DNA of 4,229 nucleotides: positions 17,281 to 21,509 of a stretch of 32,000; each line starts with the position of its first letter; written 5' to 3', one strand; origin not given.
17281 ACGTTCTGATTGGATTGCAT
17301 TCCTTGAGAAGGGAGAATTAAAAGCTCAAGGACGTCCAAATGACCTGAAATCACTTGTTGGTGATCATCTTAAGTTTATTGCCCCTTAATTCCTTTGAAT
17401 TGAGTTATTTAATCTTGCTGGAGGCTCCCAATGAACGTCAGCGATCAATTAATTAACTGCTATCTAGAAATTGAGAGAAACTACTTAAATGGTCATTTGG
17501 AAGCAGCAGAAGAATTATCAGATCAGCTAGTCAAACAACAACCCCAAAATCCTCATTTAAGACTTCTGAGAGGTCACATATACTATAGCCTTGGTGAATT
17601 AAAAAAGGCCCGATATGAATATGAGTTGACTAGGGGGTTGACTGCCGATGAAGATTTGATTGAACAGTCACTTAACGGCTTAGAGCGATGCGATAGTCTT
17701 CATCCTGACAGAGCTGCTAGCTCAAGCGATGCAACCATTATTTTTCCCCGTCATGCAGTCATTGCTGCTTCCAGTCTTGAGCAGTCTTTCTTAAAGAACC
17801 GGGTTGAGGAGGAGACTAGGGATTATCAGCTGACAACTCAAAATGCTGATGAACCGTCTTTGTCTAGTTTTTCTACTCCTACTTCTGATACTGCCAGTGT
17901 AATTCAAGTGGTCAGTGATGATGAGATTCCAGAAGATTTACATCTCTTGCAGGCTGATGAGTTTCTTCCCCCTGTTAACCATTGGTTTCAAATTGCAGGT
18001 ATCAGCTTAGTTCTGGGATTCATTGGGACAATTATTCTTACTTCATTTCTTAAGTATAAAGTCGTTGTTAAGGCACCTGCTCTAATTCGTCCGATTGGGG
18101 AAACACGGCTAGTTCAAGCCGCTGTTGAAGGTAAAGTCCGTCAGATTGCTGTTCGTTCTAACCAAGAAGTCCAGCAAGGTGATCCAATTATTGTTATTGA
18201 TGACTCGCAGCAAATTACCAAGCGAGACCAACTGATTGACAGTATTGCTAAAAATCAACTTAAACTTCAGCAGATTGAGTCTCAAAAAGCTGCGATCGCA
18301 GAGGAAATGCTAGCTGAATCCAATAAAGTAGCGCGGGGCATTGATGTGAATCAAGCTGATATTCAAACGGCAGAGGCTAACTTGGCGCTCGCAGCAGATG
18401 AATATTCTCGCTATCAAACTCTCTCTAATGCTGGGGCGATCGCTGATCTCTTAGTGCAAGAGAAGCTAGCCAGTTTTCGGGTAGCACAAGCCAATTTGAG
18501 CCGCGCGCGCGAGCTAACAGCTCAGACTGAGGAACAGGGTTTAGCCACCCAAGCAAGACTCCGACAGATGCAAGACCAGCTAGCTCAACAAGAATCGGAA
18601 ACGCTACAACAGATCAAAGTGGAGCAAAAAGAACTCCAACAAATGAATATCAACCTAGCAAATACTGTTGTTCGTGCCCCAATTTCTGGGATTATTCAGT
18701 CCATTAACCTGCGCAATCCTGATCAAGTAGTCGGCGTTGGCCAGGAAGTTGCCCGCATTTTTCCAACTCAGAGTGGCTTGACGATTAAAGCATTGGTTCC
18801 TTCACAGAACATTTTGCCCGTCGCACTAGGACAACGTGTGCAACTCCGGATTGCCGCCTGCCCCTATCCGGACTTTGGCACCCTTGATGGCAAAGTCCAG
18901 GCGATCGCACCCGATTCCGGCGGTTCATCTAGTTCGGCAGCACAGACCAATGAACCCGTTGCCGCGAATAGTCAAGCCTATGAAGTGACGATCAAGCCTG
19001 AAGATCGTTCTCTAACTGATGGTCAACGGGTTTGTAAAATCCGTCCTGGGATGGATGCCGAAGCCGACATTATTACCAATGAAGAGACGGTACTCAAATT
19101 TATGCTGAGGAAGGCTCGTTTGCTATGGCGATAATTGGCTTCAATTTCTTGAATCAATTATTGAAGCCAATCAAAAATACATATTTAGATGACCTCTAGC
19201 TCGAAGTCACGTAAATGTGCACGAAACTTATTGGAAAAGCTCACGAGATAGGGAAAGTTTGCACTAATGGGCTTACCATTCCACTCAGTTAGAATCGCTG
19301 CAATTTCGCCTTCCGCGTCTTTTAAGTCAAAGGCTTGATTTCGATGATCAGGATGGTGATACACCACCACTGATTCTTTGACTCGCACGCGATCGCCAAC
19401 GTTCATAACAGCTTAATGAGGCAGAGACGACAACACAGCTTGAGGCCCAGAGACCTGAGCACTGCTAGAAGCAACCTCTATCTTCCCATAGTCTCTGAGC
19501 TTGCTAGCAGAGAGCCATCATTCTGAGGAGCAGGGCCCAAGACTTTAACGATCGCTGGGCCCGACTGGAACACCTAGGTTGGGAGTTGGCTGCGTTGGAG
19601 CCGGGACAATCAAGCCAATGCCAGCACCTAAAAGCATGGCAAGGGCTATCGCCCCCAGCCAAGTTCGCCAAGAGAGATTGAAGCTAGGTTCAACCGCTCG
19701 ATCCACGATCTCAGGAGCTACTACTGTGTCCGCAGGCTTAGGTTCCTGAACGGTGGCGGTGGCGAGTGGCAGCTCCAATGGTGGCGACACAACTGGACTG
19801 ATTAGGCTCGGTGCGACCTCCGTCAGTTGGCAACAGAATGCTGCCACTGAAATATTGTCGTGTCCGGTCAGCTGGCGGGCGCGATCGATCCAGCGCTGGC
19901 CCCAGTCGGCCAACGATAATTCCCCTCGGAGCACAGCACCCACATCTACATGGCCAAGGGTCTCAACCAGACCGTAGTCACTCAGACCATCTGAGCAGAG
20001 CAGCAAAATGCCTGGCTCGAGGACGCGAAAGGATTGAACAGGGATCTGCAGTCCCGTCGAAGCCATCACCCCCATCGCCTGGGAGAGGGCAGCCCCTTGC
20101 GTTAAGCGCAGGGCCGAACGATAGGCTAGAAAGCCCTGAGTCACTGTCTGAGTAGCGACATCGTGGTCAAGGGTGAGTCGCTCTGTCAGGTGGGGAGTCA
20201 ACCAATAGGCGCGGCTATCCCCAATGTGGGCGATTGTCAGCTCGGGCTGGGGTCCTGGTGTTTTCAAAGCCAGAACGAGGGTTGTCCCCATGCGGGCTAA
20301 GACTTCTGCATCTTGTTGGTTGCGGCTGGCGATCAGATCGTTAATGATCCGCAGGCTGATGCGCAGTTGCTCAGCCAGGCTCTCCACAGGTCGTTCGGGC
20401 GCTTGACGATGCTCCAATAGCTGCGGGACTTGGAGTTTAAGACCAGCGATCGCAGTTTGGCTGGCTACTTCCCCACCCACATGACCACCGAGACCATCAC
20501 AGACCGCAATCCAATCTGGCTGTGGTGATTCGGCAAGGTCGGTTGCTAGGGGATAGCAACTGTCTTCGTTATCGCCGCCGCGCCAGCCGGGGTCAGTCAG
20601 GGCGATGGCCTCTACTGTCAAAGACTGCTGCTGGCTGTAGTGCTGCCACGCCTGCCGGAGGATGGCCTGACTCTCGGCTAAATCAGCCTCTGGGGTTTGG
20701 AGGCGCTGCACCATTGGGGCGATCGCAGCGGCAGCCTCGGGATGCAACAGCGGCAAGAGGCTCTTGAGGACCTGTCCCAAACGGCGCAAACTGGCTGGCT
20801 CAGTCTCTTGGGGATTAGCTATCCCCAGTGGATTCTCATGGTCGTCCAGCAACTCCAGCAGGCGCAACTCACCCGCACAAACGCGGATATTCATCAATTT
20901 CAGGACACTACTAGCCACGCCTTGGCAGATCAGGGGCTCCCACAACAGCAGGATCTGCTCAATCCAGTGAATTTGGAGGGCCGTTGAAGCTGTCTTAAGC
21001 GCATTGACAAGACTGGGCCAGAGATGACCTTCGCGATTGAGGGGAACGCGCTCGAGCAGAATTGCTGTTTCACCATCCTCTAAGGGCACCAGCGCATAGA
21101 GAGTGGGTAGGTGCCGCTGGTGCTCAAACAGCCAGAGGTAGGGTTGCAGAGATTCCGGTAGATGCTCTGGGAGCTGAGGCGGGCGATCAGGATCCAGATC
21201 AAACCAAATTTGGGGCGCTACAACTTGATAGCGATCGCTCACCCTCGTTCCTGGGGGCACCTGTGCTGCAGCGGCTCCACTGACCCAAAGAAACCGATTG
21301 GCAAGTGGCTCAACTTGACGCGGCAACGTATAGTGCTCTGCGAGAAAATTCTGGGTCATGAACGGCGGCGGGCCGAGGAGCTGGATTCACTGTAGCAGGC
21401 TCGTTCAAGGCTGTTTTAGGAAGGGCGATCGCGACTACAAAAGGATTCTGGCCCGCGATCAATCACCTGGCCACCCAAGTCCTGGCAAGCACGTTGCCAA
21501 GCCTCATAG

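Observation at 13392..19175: AT-rich island encoding four double-glycine-leader peptides, a C39-ABC exporter and an HlyD adaptor: a secreted-peptide system that does not look like a bacteriocin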

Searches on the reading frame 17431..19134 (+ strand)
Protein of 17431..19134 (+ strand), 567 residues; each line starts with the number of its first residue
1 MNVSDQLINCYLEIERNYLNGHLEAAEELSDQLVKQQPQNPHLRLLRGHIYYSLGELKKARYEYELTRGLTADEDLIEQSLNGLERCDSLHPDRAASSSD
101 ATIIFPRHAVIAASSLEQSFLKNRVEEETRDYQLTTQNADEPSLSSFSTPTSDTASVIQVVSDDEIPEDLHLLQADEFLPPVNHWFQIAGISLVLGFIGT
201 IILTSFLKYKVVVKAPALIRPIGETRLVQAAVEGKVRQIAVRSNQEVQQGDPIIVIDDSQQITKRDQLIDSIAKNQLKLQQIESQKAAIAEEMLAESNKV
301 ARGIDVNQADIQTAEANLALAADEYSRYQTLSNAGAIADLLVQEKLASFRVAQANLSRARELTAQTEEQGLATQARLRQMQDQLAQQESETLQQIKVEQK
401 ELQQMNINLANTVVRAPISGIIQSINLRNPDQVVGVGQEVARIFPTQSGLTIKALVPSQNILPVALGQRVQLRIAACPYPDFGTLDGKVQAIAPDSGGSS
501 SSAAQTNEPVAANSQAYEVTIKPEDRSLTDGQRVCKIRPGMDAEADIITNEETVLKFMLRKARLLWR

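Call 4: search_protein_families(library=pfam, proteins=[window:17431-19134:+], max_evalue=0.01)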
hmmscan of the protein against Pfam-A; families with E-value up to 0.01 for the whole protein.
window:17431-19134:+ (567 aa): 7 families
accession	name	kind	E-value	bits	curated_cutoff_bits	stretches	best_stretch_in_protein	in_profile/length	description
PF13437.12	HlyD_3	-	1.3e-16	61.7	22.2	1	413-527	1-97/106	HlyD family secretion protein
PF16576.10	HlyD_D23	-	9.9e-10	38.5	30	1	360-495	54-187/214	Barrel-sandwich domain of CusB or HlyD membrane-fusion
PF13533.13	Biotin_lipoyl_2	-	6.4e-08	32.7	29.8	1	228-257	3-32/32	Biotin-lipoyl like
PF00364.28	Biotin_lipoyl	-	8.9e-05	22.7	22.1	0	228-256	45-73/73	Biotin-requiring enzyme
PF14559.12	TPR_19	-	0.00067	20.4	25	1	20-61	4-45/68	Tetratricopeptide repeat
PF13432.12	TPR_16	-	0.0016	19.3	32.7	1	20-64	10-53/65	Tetratricopeptide repeat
PF13371.12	TPR_9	-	0.0019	18.6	35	1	21-64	9-52/73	Tetratricopeptide repeat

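Call 54: search_protein_families(library=ncbifam, proteins=[window:17431-19131:+], max_evalue=0.01)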
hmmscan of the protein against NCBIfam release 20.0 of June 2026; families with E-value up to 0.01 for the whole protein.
window:17431-19131:+ (567 aa): 9 families
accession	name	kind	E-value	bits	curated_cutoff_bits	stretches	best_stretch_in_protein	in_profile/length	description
TIGR01843.1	type_I_hlyD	subfamily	6.9e-43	147.2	208.65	2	267-559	122-408/422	HlyD family type I secretion periplasmic adaptor subunit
TIGR00998.1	8a0101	subfamily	9.3e-20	70.8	390.8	1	225-500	42-289/334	EmrA/EmrK family multidrug efflux transporter periplasmic adaptor subunit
TIGR01730.1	RND_mfp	subfamily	1.7e-17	63.4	94.9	2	344-502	75-220/322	efflux RND transporter periplasmic adaptor subunit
TIGR02971.1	heterocyst_DevB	subfamily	3.4e-16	59.6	129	1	219-492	7-278/327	ABC exporter membrane fusion protein, DevB family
TIGR01000.1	bacteriocin_acc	subfamily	2.9e-13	49.5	258.85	2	260-493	170-400/457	bacteriocin secretion accessory protein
NF007785.0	PRK10476.1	equivalog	5.8e-10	38.5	376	1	228-431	51-228/347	multidrug transporter subunit MdtN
TIGR00999.1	8a0102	subfamily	7.3e-06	25.3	319.3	0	368-501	51-176/271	CzcB/NccB family metal efflux transporter periplasmic adaptor subunit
NF007850.1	PRK10559.1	equivalog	5.4e-05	22.4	400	1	369-504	105-234/303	p-hydroxybenzoic acid efflux pump subunit AaeA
TIGR03939.1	PGA_TPR_OMP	equivalog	0.007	14.6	366.65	1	11-78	399-466/800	poly-beta-1,6 N-acetyl-D-glucosamine export porin PgaA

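Call 69: find_encoding_contigs(protein=window:17431-19134:+, flank=10000, max_places=6)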
Protein window:17431-19134:+ (567 aa): no gene with exactly this product is on record in the collection.

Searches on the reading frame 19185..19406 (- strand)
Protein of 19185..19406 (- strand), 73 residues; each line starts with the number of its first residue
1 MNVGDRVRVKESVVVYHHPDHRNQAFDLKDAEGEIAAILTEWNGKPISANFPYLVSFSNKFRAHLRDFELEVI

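Call 4: search_protein_families(library=pfam, proteins=[window:19185-19406:-], max_evalue=0.01)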
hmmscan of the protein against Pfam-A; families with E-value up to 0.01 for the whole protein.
window:19185-19406:- (73 aa): 1 family
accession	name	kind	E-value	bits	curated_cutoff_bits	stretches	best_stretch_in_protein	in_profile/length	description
PF02941.21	FeThRed_A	-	6.4e-35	119.5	25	1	3-69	1-67/67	Ferredoxin thioredoxin reductase variable alpha chain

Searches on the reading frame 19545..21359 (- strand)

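Call 24: search_protein_families(library=pfam, proteins=[window:19545-21359:-], max_evalue=0.001)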
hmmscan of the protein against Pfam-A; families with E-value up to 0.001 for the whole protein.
window:19545-21359:- (604 aa): 1 family
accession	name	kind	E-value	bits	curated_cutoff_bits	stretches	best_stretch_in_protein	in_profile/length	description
PF13672.11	PP2C_2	-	4.1e-07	30.2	24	1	264-461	12-176/209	Protein phosphatase 2C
